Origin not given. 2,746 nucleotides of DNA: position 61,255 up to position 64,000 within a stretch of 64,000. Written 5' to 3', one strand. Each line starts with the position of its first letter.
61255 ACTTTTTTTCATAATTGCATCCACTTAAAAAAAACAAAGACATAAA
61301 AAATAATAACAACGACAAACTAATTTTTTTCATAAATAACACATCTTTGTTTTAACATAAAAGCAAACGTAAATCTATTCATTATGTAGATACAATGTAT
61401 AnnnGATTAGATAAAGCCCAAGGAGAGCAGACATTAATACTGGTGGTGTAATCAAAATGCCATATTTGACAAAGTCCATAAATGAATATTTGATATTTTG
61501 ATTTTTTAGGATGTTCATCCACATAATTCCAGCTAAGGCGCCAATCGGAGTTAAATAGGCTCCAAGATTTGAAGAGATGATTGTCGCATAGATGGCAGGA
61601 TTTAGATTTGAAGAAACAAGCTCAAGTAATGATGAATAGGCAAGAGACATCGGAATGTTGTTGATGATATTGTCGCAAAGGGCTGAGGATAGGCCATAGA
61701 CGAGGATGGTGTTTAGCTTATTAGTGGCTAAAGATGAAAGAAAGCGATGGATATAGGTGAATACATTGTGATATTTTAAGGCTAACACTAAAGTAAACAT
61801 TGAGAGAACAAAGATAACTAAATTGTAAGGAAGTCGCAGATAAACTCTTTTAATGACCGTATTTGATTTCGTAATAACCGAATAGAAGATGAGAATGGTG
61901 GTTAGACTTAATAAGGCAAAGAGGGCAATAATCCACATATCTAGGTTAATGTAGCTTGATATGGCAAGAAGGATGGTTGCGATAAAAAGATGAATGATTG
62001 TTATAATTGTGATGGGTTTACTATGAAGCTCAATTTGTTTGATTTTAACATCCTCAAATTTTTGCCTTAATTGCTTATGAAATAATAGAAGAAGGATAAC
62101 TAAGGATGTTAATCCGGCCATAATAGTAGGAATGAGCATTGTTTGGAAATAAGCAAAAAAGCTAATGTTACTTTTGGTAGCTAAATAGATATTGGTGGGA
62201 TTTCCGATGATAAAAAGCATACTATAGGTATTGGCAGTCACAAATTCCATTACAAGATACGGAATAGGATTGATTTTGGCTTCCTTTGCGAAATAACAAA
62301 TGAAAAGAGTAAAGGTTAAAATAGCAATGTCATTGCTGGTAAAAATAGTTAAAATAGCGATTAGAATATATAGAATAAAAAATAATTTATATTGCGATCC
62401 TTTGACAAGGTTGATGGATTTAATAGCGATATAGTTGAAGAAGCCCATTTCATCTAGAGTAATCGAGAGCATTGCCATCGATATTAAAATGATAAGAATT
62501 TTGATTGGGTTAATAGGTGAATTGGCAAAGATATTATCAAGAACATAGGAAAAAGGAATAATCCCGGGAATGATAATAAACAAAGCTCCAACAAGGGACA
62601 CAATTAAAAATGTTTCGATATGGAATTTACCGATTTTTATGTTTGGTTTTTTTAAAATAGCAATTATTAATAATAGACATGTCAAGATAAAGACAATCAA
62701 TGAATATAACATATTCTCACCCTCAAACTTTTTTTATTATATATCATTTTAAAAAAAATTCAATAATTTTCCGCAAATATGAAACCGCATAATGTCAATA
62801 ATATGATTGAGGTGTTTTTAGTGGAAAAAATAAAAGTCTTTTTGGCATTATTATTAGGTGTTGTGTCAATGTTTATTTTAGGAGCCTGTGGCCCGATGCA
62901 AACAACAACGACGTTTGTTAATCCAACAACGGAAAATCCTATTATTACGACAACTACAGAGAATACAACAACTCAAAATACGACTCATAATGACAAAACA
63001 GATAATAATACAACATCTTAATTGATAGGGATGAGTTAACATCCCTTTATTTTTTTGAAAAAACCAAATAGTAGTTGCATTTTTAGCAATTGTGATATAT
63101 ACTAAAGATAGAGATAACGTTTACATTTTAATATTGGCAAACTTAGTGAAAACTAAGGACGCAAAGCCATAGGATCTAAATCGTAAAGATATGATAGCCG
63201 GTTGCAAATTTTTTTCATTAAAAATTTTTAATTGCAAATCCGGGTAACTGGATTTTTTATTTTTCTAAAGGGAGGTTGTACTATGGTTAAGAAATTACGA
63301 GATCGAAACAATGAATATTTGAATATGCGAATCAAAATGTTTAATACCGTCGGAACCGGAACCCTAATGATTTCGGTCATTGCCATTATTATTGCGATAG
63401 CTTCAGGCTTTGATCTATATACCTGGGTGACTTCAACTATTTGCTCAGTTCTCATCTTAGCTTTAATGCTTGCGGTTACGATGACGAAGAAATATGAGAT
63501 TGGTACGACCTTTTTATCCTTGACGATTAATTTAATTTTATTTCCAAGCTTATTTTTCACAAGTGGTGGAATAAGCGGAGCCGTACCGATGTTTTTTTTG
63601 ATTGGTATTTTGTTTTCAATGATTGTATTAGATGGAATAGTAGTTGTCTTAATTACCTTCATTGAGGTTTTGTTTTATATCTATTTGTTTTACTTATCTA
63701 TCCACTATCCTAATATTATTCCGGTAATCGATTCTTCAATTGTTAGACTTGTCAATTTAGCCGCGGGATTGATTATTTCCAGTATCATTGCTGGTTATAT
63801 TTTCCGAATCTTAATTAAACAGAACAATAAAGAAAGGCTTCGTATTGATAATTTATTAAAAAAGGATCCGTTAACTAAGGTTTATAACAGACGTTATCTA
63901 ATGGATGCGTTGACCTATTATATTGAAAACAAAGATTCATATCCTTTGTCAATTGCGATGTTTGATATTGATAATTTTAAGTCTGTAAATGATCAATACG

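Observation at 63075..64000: c-di-GMP-I riboswitch controlling a membrane GGDEF cyclase (probable negative feedback); the gene is invisible in the ORF track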

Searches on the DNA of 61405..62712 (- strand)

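Call 25: search_rna_families(sources=[L001, L083, L086, L087, L088, L089, L090, L092], threshold=gathering, show_alignments=4)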
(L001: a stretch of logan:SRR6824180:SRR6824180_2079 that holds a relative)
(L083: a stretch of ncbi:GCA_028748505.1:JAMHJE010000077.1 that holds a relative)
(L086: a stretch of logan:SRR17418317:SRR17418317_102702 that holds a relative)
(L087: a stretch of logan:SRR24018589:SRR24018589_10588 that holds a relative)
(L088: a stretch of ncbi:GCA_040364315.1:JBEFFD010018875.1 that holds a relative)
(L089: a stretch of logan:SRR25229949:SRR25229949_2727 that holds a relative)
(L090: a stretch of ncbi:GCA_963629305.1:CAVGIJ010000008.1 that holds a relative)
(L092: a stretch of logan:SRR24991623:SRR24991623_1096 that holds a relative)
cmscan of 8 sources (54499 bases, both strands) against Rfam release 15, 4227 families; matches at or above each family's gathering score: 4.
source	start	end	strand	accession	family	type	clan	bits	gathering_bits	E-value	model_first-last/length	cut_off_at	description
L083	2841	2925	+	RF01051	c-di-GMP-I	Cis-reg; riboswitch;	CL00126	79.3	35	5.1e-14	1-87/87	no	c-di-GMP-I riboswitch aptamer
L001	3270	3353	-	RF01051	c-di-GMP-I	Cis-reg; riboswitch;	CL00126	75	35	5.7e-13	1-87/87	no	c-di-GMP-I riboswitch aptamer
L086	2850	2934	+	RF01051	c-di-GMP-I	Cis-reg; riboswitch;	CL00126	72.4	35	2.5e-12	1-87/87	no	c-di-GMP-I riboswitch aptamer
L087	200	285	+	RF01051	c-di-GMP-I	Cis-reg; riboswitch;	CL00126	71.1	35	5.1e-12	1-87/87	no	c-di-GMP-I riboswitch aptamer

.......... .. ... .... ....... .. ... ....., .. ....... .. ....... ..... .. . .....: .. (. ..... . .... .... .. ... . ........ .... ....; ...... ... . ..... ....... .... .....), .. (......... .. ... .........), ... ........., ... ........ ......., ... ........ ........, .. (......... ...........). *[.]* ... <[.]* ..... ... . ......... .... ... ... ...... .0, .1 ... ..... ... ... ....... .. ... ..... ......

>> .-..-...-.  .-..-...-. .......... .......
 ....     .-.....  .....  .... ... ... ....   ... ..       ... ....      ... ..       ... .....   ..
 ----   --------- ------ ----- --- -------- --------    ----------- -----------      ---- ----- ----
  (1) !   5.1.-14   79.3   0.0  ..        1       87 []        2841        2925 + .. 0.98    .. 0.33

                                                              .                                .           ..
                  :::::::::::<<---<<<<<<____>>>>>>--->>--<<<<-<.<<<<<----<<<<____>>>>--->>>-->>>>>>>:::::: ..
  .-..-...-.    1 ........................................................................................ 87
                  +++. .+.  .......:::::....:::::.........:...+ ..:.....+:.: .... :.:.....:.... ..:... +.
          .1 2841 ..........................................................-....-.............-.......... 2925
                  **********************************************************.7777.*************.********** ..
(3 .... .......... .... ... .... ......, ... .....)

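Call 65: search_rna_families(sources=[L093, L094, L095, L096], threshold=gathering)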
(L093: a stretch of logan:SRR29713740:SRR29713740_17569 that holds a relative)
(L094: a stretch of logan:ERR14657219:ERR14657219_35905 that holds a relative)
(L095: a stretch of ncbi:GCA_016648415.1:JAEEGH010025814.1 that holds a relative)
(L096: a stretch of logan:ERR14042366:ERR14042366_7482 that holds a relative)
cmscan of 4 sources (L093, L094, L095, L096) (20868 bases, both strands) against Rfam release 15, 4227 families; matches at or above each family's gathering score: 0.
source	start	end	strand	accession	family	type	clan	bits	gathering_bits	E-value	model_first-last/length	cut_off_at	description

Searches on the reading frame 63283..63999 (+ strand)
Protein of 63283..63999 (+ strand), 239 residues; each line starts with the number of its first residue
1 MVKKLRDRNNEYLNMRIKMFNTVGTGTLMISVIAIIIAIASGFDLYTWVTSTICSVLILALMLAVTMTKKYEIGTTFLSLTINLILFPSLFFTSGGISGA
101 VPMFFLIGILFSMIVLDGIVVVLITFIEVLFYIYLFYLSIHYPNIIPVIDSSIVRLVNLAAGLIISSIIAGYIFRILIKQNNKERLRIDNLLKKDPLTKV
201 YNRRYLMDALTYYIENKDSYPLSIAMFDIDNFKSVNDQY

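Call 10: search_protein_families(library=pfam, proteins=[window:63283-63999:+], max_evalue=0.01)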
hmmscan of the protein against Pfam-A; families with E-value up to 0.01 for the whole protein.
window:63283-63999:+ (239 aa): 2 families
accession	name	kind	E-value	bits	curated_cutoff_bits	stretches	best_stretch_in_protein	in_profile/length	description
PF00990.26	GGDEF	-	9.6e-10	38.9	23.8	1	194-239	3-50/161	Diguanylate cyclase, GGDEF domain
PF19529.4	DUF6057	-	0.0036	16.7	29.8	1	27-217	100-287/569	Family of unknown function (DUF6057)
